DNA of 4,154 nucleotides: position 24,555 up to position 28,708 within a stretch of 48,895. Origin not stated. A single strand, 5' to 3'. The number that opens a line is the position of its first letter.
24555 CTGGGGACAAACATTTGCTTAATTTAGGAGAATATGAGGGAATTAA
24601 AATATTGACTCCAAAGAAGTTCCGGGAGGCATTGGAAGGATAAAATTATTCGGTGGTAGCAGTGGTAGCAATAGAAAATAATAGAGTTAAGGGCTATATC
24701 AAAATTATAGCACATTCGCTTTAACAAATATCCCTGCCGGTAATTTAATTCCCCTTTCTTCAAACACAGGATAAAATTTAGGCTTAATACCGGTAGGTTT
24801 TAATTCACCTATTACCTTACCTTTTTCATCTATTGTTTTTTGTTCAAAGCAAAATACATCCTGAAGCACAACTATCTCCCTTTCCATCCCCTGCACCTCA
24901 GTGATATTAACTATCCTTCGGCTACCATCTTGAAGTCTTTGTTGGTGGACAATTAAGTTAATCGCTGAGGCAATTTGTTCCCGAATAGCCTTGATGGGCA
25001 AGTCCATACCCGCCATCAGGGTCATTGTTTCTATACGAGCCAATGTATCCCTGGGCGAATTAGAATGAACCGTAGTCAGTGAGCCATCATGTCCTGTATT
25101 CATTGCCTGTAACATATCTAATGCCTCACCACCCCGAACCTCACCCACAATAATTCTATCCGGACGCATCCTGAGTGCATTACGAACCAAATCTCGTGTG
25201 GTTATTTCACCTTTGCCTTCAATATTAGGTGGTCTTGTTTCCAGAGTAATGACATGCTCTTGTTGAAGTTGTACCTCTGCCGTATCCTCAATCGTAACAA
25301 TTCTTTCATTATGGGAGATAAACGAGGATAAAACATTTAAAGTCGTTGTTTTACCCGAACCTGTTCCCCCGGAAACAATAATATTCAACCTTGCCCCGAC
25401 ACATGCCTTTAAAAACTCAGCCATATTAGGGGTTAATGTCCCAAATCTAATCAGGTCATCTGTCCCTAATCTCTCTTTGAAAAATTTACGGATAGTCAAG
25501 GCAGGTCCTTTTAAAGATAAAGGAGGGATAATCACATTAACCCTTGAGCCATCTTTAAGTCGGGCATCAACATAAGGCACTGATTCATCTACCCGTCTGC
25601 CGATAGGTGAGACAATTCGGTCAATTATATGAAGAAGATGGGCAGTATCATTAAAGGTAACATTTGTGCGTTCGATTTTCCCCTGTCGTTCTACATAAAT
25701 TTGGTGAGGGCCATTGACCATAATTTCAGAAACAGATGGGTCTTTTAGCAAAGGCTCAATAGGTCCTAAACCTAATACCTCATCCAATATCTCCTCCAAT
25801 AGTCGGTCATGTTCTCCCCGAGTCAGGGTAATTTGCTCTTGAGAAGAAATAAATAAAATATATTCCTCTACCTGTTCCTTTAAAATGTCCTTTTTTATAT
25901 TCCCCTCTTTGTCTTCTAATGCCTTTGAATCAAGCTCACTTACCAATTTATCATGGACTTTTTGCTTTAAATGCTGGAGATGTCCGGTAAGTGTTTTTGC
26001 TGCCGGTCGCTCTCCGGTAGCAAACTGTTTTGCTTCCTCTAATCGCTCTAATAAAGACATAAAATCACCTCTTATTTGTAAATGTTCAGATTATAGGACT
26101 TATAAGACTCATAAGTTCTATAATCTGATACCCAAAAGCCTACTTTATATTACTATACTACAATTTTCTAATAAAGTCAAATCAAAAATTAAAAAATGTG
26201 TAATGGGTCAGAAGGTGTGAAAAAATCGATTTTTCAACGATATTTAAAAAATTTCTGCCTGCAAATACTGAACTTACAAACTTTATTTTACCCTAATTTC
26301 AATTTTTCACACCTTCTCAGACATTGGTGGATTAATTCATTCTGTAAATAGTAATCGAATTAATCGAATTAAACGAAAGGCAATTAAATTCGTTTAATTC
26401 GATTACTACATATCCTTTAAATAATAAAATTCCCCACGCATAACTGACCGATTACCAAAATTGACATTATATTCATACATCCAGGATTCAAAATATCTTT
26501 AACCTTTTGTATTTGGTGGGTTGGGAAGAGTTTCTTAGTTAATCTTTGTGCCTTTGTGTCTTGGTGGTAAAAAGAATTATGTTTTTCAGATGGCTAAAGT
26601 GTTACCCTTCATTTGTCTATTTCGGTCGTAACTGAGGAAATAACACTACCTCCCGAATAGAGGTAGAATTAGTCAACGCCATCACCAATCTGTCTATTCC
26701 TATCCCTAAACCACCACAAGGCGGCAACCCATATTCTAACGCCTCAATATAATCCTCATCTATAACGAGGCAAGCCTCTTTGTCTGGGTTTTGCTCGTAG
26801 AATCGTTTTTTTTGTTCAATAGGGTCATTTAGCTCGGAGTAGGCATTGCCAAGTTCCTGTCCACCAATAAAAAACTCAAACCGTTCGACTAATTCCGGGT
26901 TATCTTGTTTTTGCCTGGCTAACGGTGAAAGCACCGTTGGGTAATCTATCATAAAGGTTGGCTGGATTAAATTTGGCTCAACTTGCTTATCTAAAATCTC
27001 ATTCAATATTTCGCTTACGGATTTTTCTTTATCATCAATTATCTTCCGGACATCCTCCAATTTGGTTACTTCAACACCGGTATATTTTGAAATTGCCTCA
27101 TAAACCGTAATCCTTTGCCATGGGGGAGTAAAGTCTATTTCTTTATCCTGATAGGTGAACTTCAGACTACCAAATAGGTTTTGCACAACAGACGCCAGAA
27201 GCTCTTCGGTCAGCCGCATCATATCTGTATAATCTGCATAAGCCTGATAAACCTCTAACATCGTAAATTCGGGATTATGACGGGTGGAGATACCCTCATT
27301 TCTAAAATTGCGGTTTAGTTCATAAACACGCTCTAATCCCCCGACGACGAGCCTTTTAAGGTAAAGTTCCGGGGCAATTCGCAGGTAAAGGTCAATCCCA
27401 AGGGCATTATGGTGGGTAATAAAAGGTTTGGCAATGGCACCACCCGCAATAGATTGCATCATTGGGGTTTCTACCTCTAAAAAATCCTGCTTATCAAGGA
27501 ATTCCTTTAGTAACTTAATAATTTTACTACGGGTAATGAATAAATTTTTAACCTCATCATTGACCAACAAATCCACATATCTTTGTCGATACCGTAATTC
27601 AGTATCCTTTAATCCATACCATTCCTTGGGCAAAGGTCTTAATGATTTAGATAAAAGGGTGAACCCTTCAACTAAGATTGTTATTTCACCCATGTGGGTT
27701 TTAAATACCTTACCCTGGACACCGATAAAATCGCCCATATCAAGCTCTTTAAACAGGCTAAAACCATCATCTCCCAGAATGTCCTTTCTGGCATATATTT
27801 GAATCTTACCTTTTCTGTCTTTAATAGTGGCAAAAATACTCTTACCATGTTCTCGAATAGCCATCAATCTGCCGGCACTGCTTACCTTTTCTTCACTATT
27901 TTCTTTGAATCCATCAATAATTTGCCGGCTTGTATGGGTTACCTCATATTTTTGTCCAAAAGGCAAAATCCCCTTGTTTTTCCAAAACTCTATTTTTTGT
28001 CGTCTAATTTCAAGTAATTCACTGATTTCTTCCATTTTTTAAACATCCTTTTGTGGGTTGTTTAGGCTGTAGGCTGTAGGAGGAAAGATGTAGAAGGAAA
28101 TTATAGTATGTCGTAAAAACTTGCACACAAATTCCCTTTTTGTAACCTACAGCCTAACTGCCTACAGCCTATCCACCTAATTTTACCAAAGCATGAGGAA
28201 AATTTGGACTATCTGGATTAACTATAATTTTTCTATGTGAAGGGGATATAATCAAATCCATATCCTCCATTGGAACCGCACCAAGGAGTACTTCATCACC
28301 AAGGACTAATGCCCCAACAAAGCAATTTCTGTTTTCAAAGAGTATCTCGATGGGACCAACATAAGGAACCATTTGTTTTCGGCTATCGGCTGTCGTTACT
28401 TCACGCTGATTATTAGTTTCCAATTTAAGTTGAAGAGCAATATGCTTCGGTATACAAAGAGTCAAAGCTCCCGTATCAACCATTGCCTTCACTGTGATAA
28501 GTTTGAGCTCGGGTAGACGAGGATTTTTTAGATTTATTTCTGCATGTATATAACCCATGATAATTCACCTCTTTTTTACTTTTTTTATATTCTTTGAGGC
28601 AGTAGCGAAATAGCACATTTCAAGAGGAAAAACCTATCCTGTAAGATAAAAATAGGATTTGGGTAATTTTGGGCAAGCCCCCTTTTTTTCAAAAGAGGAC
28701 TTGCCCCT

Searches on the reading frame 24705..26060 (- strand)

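Call 16: search_protein_families(library=pfam, proteins=[window:24705-26060:-], max_evalue=0.001)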
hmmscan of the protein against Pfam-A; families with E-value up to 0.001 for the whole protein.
window:24705-26060:- (451 aa): 1 family
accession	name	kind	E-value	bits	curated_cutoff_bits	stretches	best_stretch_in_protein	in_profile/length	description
PF00437.27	T2SSE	-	5.6e-68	229.7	24.9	1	97-377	4-279/370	Type II/IV secretion system protein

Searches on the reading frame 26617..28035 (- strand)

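Call 16: search_protein_families(library=pfam, proteins=[window:26617-28035:-], max_evalue=0.001)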
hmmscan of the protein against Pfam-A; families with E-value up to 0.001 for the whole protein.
window:26617-28035:- (472 aa): 3 families
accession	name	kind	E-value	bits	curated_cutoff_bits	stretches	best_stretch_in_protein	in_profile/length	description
PF00152.25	tRNA-synt_2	-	3.3e-95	319.1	25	1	145-469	2-307/308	tRNA synthetases class II (D, K and N)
PF01336.31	tRNA_anti-codon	-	8.6e-15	54.9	27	1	53-128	3-75/75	OB-fold nucleic acid binding domain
PF01409.25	tRNA-synt_2d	-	1.6e-05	24.9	19.8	0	239-323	107-190/246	tRNA synthetases class II core domain (F)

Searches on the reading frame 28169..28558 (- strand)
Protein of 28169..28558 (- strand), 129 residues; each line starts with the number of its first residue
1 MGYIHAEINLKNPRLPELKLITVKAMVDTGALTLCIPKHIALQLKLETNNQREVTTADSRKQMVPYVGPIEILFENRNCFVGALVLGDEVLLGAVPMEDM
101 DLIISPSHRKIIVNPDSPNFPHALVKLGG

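Call 74: search_protein_families(library=ncbifam, proteins=[window:28169-28558:-], max_evalue=0.001)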
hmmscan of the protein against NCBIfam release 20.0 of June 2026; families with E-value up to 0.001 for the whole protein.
window:28169-28558:- (129 aa): 1 family
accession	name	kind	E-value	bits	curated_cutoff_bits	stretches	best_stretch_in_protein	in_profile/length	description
TIGR03698.1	clan_AA_DTGF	subfamily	1.2e-21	77.1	57.35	1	5-110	1-106/107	clan AA aspartic protease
